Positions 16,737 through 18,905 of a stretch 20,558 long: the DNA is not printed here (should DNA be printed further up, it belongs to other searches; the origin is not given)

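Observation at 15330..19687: Family-1-like encapsulin shell gene translationally coupled to an isoprenoid-type enzyme set (CrtI-superfamily FAD oxidoreductase plus polyprenyl diphosphate synthase plus hypothetical)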

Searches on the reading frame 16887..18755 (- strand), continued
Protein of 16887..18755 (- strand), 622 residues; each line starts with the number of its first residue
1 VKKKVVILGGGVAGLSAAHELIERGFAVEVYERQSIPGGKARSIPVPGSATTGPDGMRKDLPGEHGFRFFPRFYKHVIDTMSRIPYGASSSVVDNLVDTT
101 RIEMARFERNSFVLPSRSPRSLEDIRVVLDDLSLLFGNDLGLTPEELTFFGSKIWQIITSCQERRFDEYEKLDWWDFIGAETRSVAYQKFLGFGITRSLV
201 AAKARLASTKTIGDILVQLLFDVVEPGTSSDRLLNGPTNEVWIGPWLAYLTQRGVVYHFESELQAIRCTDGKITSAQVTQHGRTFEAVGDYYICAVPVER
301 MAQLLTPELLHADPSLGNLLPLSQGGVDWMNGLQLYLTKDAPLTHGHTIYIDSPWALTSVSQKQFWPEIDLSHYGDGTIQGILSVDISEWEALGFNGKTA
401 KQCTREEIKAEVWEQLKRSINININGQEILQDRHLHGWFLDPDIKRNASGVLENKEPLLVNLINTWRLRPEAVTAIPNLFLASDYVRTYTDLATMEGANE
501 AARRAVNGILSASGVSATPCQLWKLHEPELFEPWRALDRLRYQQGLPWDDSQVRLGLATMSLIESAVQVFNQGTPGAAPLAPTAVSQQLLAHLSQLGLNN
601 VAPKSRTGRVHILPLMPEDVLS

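Call 48: find_encoding_contigs(protein=P0204, flank=5000, max_places=2)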
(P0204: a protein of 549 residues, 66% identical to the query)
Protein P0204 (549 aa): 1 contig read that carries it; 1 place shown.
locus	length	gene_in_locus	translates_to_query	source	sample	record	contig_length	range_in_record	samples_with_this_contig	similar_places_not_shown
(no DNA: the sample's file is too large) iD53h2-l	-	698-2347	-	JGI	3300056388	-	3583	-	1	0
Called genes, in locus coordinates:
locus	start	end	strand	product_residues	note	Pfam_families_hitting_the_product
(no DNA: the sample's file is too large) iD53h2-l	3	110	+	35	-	?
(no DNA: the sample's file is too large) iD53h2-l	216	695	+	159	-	-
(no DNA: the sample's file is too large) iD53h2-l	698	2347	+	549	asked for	PF01266:DAO (faint), PF01593:Amino_oxidase, PF07992:Pyr_redox_2 (faint), PF12831:FAD_oxidored (faint), PF13450:NAD_binding_8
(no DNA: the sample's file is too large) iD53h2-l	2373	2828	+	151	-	PF11578:DUF3237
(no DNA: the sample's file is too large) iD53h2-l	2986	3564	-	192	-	PF00326:Peptidase_S9, PF20434:BD-FAE (weak)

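Call 66: predict_structure(alignment_id=A2)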
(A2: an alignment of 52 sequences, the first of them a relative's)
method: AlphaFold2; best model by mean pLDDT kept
length: 622 residues; sequences in the alignment: 52
mean_pLDDT: 83.6   pTM: 0.86
mean pLDDT of the five models: 83.6, 80.5, 79.0, 78.7, 76.4
residues with pLDDT >= 90: 291; 70-90: 243; 50-70: 58; < 50: 30
segments of 3 or more residues with pLDDT < 50: 223-226, 599-622
pLDDT, mean of each block of 10 residues (from residue 1): 95 96 98 90 89 95 73 76 95 87 80 74 76 73 88 89 92 93 89 71 78 79 52 87 96 98 98 98 97 96 97 97 85 91 79 82 87 94 88 90 91 89 74 94 75 77 90 98 89 80 98 97 82 91 94 74 79 63 61 53 31 30 32
secondary structure, 60 per line:
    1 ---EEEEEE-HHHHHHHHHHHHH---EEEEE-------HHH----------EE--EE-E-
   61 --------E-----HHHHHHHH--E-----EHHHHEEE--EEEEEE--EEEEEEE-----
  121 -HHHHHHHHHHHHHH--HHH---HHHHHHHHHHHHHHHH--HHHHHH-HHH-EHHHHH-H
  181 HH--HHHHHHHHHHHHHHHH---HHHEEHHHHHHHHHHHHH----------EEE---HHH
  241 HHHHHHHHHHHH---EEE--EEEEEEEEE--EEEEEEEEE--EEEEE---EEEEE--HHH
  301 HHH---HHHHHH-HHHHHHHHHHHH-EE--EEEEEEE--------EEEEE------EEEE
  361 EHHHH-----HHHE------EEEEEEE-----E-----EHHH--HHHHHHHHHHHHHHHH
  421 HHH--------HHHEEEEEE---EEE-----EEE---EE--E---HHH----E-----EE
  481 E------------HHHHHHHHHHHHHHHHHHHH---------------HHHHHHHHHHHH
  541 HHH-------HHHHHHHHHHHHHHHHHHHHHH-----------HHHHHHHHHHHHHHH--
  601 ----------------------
elements in order: E4-9 H11-23 E27-31 H75-82 H92-95 E96-98 E101-106 E109-115 H122-135 H144-159 H162-167 H174-178 H185-200 H209-221 E232-234 H238-252 E256-258 E261-269 E272-280 E283-287 E291-295 H298-303 H307-312 H314-325 E331-337 E346-350 E357-361 H362-365 E381-387 H405-423 E435-440 E444-446 E452-454 E479-481 H494-513 H529-543 H551-572 H584-598

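Call 69: fold_search(model_id=the predicted structure, library=pdb)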
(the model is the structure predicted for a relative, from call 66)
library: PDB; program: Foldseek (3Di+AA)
matches with E <= 10: 1968; with E <= 0.001: 988
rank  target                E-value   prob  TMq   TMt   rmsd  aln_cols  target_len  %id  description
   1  5mog_A                2.3e-24  1.00  0.63  0.82   3.8       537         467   17  Oryza sativa phytoene desaturase inhibited by norflurazon (released 2017-07-12)
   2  5mog_E                9.2e-24  1.00  0.63  0.82   3.9       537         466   17  Oryza sativa phytoene desaturase inhibited by norflurazon (released 2017-07-12)
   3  5mog_C                1.3e-23  1.00  0.63  0.81   3.9       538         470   17  Oryza sativa phytoene desaturase inhibited by norflurazon (released 2017-07-12)
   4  5mog_B                1.5e-23  1.00  0.63  0.81   3.9       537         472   17  Oryza sativa phytoene desaturase inhibited by norflurazon (released 2017-07-12)
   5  4uir_A                1.5e-20  1.00  0.55  0.54   8.9       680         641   15  Structure of oleate hydratase from Elizabethkingia meningoseptica (released 2015-07-01)
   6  7eme_A                2.1e-19  1.00  0.46  0.66   7.8       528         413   15  Putative Leptospira interrogans recombinant L-amino acid oxidase (released 2021-08-18)
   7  8dq7_A                7.6e-19  1.00  0.48  0.65   7.3       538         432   15  The structure of NicA2 variant F104L/A107T/S146I/G317D/H368R/L449V/N462S from Pseudomonas putida (released 2023-07-26)
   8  7eme_B                1.0e-18  1.00  0.51  0.73   5.8       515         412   15  Putative Leptospira interrogans recombinant L-amino acid oxidase (released 2021-08-18)
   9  7c4a_B                1.1e-18  1.00  0.48  0.65   7.5       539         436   15  nicA2 with cofactor FAD (released 2020-06-03)
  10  6cr0                  1.1e-18  1.00  0.49  0.67   7.4       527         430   14  1.55 A resolution structure of (S)-6-hydroxynicotine oxidase from Shinella HZN7 (released 2018-03-28)
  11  3ka7                  1.2e-18  1.00  0.51  0.72   5.4       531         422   13  Crystal Structure of an oxidoreductase from Methanosarcina mazei. Northeast Structural Genomics Consortium target id MaR (released 2009-11-17)
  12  7kaw_C                1.2e-18  1.00  0.58  0.61   8.1       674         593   14  Crystal structure of OhyA-PEG400-FAD complex from Staphylococcus aureus (released 2021-01-06)
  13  9iqi_A                1.6e-18  1.00  0.57  0.60   7.8       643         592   14  Structure of oleate hydratase mutant - V135A/L212V from Staphylococcus aureus in the complex with FAD (released 2025-07-16)
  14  6c71_B                1.9e-18  1.00  0.48  0.65   7.4       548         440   14  Nicotine Oxidoreductase in Complex with S-nicotine (released 2018-07-11)
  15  5ttj_A                3.7e-18  1.00  0.48  0.66   7.2       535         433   16  Crystal Structure of Nicotine Oxidoreductase from Pseudomonas putida (released 2017-02-08)
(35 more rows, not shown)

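Call 80: find_related_loci(query=A2, collection=metagenome_contigs, flank=7000)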
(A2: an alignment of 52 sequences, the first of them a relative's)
Query A2 (622 aa) in metagenome_contigs; peptide patterns used: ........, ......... (x = any residue, [..] = any of these).
600 stretches matched a pattern (row limit reached: there are more); 581 encode a relative of the query (tblastn E <= 1e-3); the best 80 are kept; 80 distinct loci.
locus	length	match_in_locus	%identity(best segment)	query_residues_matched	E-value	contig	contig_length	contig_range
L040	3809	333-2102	64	1-587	0e+0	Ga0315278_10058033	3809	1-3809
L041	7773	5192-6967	61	1-589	0e+0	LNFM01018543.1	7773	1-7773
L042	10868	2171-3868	64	1-574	0e+0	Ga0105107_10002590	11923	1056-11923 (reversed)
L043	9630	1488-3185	63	1-574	0e+0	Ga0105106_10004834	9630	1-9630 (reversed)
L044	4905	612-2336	62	1-582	0e+0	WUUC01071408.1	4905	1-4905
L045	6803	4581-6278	62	1-574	0e+0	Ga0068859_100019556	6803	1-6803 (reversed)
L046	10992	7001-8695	62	1-574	0e+0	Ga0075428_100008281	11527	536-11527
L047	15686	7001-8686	63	4-574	0e+0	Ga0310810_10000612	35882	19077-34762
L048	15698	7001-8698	61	1-574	0e+0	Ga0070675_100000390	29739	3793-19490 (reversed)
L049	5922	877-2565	62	4-574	0e+0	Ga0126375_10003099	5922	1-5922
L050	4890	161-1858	62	1-574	0e+0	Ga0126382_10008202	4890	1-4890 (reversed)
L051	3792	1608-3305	61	1-574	0e+0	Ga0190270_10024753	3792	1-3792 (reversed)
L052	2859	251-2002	61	15-598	0e+0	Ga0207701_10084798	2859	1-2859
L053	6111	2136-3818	60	1-560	0e+0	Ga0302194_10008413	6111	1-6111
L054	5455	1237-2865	59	1-551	0e+0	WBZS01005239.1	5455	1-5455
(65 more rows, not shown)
